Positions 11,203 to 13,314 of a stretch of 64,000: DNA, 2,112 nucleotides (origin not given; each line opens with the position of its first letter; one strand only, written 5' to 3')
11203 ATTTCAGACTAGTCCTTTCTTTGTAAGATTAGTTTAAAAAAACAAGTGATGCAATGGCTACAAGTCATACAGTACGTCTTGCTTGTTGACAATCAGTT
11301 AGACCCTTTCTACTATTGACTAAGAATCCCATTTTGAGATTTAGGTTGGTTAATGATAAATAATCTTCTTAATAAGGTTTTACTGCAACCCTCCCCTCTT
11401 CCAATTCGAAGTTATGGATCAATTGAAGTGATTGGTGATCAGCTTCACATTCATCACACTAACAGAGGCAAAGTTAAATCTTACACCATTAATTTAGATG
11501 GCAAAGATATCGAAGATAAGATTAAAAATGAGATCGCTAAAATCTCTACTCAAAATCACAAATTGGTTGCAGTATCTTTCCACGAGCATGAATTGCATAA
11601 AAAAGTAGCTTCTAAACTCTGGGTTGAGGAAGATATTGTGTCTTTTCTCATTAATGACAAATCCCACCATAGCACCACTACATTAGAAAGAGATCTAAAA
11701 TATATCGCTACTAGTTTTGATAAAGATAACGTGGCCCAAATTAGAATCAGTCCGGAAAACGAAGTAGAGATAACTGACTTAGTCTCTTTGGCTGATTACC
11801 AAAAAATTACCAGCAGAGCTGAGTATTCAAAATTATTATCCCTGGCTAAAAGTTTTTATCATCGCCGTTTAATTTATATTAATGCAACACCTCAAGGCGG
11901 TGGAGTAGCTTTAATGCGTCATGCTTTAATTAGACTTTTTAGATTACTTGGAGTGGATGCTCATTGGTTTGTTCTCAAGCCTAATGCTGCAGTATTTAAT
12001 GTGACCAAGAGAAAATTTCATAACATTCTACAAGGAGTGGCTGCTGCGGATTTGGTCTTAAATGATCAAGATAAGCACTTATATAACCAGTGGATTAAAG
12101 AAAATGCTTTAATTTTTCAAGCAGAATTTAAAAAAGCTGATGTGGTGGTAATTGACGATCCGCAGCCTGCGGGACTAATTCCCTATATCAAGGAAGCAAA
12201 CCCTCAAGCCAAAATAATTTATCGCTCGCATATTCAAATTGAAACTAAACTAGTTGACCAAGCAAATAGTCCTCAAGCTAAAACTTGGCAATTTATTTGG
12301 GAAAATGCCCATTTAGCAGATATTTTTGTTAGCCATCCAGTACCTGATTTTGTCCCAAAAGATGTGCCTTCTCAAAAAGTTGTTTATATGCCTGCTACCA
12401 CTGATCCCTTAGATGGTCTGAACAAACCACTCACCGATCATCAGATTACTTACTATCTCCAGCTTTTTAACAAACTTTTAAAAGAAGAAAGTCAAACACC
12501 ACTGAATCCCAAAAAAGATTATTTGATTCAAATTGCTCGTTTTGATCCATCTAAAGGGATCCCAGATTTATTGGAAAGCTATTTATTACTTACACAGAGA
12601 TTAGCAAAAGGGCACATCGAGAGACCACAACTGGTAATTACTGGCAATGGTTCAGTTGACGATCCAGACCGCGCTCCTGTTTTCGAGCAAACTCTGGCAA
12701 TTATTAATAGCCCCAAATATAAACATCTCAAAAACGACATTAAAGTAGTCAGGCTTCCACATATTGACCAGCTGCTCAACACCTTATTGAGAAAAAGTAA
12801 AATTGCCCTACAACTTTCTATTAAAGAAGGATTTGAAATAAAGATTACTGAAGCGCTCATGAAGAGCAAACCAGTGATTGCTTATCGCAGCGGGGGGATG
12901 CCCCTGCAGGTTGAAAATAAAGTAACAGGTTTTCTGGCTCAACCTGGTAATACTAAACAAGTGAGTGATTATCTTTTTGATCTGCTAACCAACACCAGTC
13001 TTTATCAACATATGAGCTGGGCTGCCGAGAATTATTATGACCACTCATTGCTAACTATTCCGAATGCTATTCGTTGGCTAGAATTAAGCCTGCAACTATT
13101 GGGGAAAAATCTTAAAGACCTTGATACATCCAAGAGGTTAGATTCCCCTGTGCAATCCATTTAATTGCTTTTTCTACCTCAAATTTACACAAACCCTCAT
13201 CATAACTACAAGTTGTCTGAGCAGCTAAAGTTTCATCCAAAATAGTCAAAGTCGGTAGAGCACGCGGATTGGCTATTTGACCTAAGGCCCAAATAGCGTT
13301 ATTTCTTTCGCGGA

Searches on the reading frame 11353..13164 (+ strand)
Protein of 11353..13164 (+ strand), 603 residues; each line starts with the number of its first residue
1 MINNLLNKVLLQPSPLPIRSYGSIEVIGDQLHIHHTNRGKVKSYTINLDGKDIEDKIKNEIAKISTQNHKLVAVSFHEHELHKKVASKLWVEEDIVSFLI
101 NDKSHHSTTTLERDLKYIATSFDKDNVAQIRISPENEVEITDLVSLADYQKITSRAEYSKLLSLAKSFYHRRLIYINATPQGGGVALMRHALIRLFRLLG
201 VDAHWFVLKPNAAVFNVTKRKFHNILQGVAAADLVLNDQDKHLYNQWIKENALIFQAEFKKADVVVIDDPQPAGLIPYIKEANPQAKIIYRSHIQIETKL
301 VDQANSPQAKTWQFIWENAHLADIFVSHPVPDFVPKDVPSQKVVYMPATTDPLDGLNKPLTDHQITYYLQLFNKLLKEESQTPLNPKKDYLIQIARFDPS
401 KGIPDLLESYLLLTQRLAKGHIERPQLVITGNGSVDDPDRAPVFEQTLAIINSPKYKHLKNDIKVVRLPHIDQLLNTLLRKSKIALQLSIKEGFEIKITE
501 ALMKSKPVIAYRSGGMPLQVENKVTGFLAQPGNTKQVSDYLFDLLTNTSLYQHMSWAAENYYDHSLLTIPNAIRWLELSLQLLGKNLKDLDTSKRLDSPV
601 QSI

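Call 92: search_protein_families(library=pfam, proteins=[window:11353-13164:+], max_evalue=0.0001)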
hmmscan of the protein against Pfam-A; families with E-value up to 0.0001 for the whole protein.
window:11353-13164:+ (603 aa): 4 families
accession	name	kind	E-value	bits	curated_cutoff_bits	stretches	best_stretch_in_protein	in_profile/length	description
PF21269.3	TreT_GT1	-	2.8e-38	131.3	27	1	176-333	2-142/144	Trehalose synthase, N-terminal domain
PF00534.26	Glycos_transf_1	-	2.9e-19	69.7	26.4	1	379-559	6-170/172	Glycosyl transferases group 1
PF13692.12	Glyco_trans_1_4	-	2.7e-13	50.8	27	1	390-547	3-142/142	Glycosyl transferases group 1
PF22059.2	GumK_N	-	2.5e-06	28.1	27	1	242-293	94-142/171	Glucuronosyltransferase GumK, N-terminal domain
